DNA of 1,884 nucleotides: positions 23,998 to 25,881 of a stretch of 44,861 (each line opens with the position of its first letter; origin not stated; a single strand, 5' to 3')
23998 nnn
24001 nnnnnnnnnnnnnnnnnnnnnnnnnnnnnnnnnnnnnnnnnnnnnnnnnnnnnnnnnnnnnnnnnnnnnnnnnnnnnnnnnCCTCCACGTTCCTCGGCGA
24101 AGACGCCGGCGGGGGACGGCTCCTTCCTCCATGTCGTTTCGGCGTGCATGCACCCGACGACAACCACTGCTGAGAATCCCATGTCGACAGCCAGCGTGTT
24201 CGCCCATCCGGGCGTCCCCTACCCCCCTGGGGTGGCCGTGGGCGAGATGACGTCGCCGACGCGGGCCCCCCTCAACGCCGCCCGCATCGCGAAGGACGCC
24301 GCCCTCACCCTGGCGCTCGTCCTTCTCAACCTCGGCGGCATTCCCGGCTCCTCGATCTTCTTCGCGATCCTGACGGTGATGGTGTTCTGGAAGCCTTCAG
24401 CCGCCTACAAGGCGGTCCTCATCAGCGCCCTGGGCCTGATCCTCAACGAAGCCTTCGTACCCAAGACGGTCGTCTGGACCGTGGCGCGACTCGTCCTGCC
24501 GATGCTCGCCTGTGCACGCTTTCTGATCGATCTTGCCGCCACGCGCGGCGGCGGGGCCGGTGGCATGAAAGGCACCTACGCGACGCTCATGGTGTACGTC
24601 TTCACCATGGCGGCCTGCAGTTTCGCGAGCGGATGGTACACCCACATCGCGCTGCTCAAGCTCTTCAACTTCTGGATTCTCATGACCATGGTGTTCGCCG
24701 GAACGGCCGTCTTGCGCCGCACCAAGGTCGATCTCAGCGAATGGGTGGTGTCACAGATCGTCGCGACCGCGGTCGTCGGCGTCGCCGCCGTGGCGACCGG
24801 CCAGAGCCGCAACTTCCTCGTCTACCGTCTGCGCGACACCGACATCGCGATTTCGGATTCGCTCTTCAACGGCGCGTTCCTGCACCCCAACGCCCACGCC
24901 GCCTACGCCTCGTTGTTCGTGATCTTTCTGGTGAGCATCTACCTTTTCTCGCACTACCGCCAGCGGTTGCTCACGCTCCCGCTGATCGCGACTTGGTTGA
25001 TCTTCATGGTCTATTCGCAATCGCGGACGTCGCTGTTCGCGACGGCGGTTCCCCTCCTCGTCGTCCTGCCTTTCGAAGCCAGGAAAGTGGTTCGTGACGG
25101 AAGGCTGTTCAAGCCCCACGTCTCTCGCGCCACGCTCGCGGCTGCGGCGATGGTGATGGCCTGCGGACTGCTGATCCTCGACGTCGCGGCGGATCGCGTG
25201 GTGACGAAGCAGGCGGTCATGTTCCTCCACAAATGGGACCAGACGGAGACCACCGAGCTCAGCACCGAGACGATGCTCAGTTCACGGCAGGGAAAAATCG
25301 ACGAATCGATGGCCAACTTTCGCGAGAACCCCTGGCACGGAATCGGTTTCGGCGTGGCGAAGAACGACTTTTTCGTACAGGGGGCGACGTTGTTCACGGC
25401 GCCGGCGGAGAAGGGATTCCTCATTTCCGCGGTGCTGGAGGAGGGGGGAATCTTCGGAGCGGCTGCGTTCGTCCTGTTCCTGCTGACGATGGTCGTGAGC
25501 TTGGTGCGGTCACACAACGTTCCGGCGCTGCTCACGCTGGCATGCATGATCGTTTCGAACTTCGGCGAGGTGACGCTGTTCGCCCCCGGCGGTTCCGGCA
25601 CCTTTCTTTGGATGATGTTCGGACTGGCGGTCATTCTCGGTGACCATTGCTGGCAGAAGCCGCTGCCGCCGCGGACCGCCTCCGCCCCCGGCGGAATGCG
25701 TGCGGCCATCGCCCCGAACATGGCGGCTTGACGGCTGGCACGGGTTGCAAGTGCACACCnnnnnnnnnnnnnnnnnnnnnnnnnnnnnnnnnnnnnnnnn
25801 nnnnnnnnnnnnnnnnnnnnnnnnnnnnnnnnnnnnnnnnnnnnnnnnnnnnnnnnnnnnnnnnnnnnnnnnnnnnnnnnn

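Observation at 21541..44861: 23-kb NusG-paralog-led glycan assembly island of unknown product, with no recognisable priming or classical export genes in view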

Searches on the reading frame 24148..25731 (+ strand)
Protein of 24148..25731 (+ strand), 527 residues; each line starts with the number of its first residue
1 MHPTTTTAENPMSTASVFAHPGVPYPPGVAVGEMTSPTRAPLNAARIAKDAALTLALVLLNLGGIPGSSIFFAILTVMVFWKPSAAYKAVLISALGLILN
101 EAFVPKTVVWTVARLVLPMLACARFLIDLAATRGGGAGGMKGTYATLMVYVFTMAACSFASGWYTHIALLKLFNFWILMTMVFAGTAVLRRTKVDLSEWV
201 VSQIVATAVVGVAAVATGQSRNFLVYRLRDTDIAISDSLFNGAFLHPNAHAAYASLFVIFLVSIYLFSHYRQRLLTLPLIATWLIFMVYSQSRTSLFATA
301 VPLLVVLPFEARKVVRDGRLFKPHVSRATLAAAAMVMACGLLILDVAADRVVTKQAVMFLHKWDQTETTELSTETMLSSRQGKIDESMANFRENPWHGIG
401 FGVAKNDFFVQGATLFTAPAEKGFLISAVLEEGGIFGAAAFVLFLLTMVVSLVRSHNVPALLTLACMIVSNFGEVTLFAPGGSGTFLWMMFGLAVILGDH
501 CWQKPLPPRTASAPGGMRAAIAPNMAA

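Call 6: search_protein_families(library=pfam, proteins=[window:24148-25731:+], max_evalue=0.01)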
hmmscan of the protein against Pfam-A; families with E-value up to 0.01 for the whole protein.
window:24148-25731:+ (527 aa): 0 families

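Call 10: search_protein_families(library=pfam, proteins=[window:24148-25731:+], max_evalue=1)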
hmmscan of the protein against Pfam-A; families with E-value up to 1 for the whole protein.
window:24148-25731:+ (527 aa): 0 families

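Call 13: search_protein_families(library=ncbifam, proteins=[window:24148-25731:+], max_evalue=0.01)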
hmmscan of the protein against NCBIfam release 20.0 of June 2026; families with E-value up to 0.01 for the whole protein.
window:24148-25731:+ (527 aa): 0 families

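Call 17: find_homologous_proteins(query=window:24148-25731:+, max_evalue=0.001)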
Query window:24148-25731:+ (527 aa): 126 proteins with E <= 0.001 among 8000 candidates; the best 120 are listed.
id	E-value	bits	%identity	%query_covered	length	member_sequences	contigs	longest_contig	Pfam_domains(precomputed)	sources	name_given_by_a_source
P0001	0.0e+0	1126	100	98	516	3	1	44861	-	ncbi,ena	-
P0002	2.9e-212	724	67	93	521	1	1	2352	PF04932.21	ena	-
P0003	4.6e-207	707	64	95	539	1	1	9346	PF04932.21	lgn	-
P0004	1.0e-141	491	53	89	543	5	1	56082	PF04932.21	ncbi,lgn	-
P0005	9.5e-139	482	49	92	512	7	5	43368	PF04932.21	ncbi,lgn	-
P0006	4.5e-138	479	52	90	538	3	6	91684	PF04932.21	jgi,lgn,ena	jgi:O-antigen ligase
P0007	2.0e-136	474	48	91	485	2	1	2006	PF04932.21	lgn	-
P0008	2.1e-134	467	50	91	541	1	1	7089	-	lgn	-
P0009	3.2e-133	463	47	97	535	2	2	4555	PF04932.21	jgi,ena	-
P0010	3.9e-133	463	49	88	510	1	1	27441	PF04932.21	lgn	-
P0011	9.8e-133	462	47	91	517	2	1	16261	PF04932.21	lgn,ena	-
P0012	9.8e-132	459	50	89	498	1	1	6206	PF04932.21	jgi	jgi:hypothetical protein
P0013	1.2e-130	455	48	91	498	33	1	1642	PF04932.21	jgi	jgi:hypothetical protein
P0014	3.9e-130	453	48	90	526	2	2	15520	PF04932.21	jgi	jgi:hypothetical protein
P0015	1.4e-129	451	49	91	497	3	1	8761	-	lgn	-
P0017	9.1e-129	449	50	88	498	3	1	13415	PF04932.21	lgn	-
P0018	2.3e-128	447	48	91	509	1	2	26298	PF04932.21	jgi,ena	jgi:hypothetical protein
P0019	7.8e-128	446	48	90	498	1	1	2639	PF04932.21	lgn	-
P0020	2.6e-126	441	48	88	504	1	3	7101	PF04932.21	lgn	-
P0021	1.5e-125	438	47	91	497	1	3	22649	PF04932.21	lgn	-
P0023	2.8e-125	437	48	90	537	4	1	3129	PF04932.21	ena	-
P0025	5.7e-125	436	46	95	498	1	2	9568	PF04932.21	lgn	-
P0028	1.4e-124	435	47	95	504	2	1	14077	PF04932.21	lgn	-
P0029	2.4e-124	434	47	90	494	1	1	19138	PF04932.21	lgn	-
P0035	8.9e-123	429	49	88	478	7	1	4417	PF04932.21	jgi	jgi:hypothetical protein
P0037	1.6e-122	428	48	89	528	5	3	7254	PF04932.21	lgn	-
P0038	3.2e-122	427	47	91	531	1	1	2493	PF04932.21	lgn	-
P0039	4.4e-122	427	48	91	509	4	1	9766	PF04932.21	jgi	-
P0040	4.9e-122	427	46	92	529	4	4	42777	PF04932.21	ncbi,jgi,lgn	jgi:hypothetical protein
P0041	5.7e-122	426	45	90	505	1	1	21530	PF04932.21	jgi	jgi:hypothetical protein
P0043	3.8e-121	424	47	92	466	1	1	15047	PF04932.21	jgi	jgi:hypothetical protein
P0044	8.1e-121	423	46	89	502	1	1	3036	PF04932.21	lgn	-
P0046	2.5e-120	421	46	89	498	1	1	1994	PF04932.21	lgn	-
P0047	3.4e-120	420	46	94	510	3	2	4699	PF04932.21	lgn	-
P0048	9.1e-120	419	45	90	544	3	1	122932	-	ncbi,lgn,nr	ncbi:MAG: hypothetical protein KGQ61_00335 [Planctomycetes bacterium]|nr:hypothetical protein [Planc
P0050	2.5e-119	418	44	90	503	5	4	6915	PF04932.21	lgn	-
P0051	2.7e-119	418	45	94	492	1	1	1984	PF04932.21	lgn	-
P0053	6.0e-119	416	47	89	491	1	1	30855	PF04932.21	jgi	jgi:hypothetical protein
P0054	1.0e-118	416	45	93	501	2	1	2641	PF04932.21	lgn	-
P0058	9.1e-118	412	46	88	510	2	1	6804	PF04932.21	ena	-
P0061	1.1e-117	412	46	98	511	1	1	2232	PF04932.21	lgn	-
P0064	1.9e-117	411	45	89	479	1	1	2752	PF04932.21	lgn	-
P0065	1.7e-115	405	45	91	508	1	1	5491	PF04932.21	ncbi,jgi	jgi:hypothetical protein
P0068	6.7e-114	400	45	98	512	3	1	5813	PF04932.21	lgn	-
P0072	7.5e-113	396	44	94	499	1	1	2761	PF04932.21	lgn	-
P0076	2.6e-112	394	44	90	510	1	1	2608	PF04932.21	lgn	-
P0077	3.5e-112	394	45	90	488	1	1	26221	PF04932.21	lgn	-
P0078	1.7e-111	392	46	86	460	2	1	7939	PF04932.21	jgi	jgi:hypothetical protein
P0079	2.6e-111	391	45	88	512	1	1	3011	PF04932.21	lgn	-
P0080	5.9e-111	390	44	91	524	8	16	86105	PF04932.21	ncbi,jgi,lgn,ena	jgi:hypothetical protein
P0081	8.5e-111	389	46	88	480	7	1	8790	PF04932.21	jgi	-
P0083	4.4e-110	387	46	87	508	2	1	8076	PF04932.21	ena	-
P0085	8.2e-109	383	51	67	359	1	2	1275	PF04932.21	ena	-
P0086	2.3e-108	381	44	93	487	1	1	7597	PF04932.21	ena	-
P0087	3.9e-108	381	45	87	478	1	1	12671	PF04932.21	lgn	-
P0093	3.1e-105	371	43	89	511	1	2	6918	PF04932.21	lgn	-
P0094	3.9e-105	371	45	84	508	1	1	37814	PF04932.21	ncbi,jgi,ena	jgi:hypothetical protein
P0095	4.3e-104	367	43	90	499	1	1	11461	PF04932.21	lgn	-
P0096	6.5e-104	367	44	87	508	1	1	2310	PF04932.21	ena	-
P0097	2.1e-103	365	41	89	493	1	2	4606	PF04932.21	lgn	-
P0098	1.0e-102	363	40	88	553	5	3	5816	PF04932.21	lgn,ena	-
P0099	5.2e-101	357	44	88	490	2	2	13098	PF04932.21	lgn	-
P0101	1.8e-98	349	40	94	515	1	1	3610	PF04932.21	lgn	-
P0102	4.2e-98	348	40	92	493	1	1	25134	PF04932.21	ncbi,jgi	jgi:hypothetical protein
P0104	2.8e-97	345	40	90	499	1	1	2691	PF04932.21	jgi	-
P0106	9.7e-95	337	45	69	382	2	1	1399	PF04932.21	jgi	jgi:hypothetical protein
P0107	5.7e-90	321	46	70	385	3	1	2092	PF04932.21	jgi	jgi:hypothetical protein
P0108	6.3e-88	314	54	51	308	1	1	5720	PF04932.21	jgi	-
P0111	8.7e-85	304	40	88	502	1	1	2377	PF04932.21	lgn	-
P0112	2.3e-84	302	45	62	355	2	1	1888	PF04932.21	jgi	jgi:hypothetical protein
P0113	1.7e-83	299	37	94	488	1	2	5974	PF04932.21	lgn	-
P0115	1.0e-81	294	39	91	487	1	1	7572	PF04932.21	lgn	-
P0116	1.7e-81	293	37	91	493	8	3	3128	PF04932.21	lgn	-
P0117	7.7e-81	291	38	92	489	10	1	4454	PF04932.21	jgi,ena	-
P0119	6.2e-80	288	45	61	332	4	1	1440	PF04932.21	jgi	jgi:hypothetical protein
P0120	2.2e-75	273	36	89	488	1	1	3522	PF04932.21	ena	-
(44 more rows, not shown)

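Call 19: find_encoding_contigs(protein=P0004, flank=10000, max_places=2)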
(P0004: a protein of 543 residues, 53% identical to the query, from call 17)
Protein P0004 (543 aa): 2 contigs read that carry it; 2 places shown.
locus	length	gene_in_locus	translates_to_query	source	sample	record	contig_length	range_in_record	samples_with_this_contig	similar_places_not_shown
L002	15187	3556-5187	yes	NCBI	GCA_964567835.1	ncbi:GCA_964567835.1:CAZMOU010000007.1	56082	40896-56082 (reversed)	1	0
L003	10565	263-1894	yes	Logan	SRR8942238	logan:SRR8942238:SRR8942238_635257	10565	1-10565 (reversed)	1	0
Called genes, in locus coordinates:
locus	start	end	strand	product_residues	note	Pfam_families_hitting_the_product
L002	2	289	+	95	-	?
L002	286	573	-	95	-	PF16277:DUF4926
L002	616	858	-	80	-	-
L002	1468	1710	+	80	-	-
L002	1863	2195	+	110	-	PF03551:PadR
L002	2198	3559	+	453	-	PF12704:MacB_PCD, PF00005:ABC_tran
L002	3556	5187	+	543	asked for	PF04932:Wzy_C (weak)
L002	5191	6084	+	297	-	PF00535:Glycos_transf_2, PF13641:Glyco_tranf_2_3, PF13632:Glyco_trans_2_3 (weak)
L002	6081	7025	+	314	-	PF00535:Glycos_transf_2, PF10111:Glyco_tranf_2_2, PF13641:Glyco_tranf_2_3 (weak)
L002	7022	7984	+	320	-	PF00535:Glycos_transf_2, PF13641:Glyco_tranf_2_3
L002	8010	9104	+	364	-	PF20706:GT4-conflict, PF00534:Glycos_transf_1, PF13692:Glyco_trans_1_4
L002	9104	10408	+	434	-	PF20706:GT4-conflict, PF00534:Glycos_transf_1, PF13692:Glyco_trans_1_4, PF13524:Glyco_trans_1_2 (weak)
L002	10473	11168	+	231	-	PF01209:Ubie_methyltran, PF13489:Methyltransf_23, PF05219:DREV, PF07021:MetW (faint), PF08241:Methyltransf_11, PF08242:Methyltransf_12, PF13649:Methyltransf_25, PF13847:Methyltransf_31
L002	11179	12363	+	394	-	PF20706:GT4-conflict, PF00534:Glycos_transf_1, PF13692:Glyco_trans_1_4, PF13524:Glyco_trans_1_2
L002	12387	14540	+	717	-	PF08240:ADH_N (faint), PF00107:ADH_zinc_N, PF13602:ADH_zinc_N_2 (faint), PF01408:GFO_IDH_MocA, PF02894:GFO_IDH_MocA_C, PF22725:GFO_IDH_MocA_C3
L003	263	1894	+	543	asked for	PF04932:Wzy_C (weak)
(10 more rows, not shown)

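Call 20: find_encoding_contigs(protein=P0006, flank=10000, max_places=2)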
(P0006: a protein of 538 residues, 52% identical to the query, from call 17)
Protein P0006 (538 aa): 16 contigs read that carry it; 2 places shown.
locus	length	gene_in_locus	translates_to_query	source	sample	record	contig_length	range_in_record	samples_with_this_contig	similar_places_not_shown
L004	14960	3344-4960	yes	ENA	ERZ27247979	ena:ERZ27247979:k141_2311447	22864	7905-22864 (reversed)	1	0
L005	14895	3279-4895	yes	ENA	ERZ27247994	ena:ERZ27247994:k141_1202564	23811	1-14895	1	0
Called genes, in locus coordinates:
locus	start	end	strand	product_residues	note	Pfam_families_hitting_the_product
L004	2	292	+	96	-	?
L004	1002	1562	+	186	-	PF02357:NusG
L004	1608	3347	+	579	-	PF00005:ABC_tran, PF02463:SMC_N (faint), PF13555:AAA_29 (weak)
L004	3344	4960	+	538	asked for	PF04932:Wzy_C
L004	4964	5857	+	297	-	PF00535:Glycos_transf_2, PF13641:Glyco_tranf_2_3, PF13632:Glyco_trans_2_3 (faint)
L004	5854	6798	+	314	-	PF00535:Glycos_transf_2, PF10111:Glyco_tranf_2_2, PF13641:Glyco_tranf_2_3 (weak)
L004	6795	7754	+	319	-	PF00535:Glycos_transf_2, PF13641:Glyco_tranf_2_3, PF13632:Glyco_trans_2_3 (faint)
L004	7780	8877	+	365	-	PF20706:GT4-conflict, PF00534:Glycos_transf_1, PF13692:Glyco_trans_1_4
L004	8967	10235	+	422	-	PF20706:GT4-conflict, PF00534:Glycos_transf_1, PF13692:Glyco_trans_1_4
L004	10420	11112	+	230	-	PF06325:PrmA (weak), PF01209:Ubie_methyltran, PF13489:Methyltransf_23, PF08241:Methyltransf_11, PF08242:Methyltransf_12, PF13649:Methyltransf_25, PF13847:Methyltransf_31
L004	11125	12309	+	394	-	PF20706:GT4-conflict, PF00534:Glycos_transf_1, PF13692:Glyco_trans_1_4, PF13524:Glyco_trans_1_2 (weak)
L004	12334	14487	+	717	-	PF08240:ADH_N (weak), PF00107:ADH_zinc_N, PF01408:GFO_IDH_MocA, PF02894:GFO_IDH_MocA_C, PF22725:GFO_IDH_MocA_C3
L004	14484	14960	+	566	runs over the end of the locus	PF16889:Hepar_II_III_N, PF07940:Hepar_II_III_C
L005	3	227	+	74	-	?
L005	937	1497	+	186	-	PF02357:NusG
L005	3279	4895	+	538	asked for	PF04932:Wzy_C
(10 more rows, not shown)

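Call 21: find_encoding_contigs(protein=P0048, flank=10000, max_places=2)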
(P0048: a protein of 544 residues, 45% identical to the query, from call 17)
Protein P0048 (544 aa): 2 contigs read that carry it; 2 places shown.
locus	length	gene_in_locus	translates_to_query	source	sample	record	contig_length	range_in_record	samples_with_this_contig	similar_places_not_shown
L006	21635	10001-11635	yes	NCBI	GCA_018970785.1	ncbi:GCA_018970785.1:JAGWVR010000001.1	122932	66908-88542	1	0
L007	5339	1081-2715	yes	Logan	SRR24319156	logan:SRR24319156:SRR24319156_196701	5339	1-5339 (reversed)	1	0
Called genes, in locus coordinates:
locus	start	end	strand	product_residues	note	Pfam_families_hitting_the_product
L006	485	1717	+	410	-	PF13439:Glyco_transf_4, PF20706:GT4-conflict, PF00534:Glycos_transf_1, PF13692:Glyco_trans_1_4, PF13524:Glyco_trans_1_2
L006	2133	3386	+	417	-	PF13439:Glyco_transf_4, PF13579:Glyco_trans_4_4, PF20706:GT4-conflict, PF00534:Glycos_transf_1, PF13692:Glyco_trans_1_4, PF13524:Glyco_trans_1_2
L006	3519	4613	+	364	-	PF20706:GT4-conflict (weak), PF00534:Glycos_transf_1, PF13692:Glyco_trans_1_4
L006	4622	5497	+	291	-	PF00535:Glycos_transf_2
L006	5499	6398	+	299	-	PF00535:Glycos_transf_2, PF10111:Glyco_tranf_2_2, PF13641:Glyco_tranf_2_3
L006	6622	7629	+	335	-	PF01075:Glyco_transf_9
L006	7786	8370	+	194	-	PF13580:SIS_2, PF01380:SIS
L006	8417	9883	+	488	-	PF00294:PfkB, PF01256:Carb_kinase (weak), PF08543:Phos_pyr_kin, PF01467:CTP_transf_like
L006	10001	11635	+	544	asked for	-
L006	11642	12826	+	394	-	PF20706:GT4-conflict, PF13439:Glyco_transf_4, PF13579:Glyco_trans_4_4, PF00534:Glycos_transf_1, PF13692:Glyco_trans_1_4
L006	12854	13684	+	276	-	-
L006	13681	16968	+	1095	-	PF01704:UDPGP (weak)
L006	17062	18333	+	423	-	PF00534:Glycos_transf_1, PF13692:Glyco_trans_1_4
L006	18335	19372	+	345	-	PF01370:Epimerase, PF04321:RmlD_sub_bind, PF01073:3Beta_HSD, PF07993:NAD_binding_4 (weak), PF16363:GDP_Man_Dehyd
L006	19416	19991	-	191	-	PF00908:dTDP_sugar_isom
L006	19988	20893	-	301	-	PF00483:NTP_transferase, PF12804:NTP_transf_3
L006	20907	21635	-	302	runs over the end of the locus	PF01370:Epimerase, PF04321:RmlD_sub_bind, PF16363:GDP_Man_Dehyd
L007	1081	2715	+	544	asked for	-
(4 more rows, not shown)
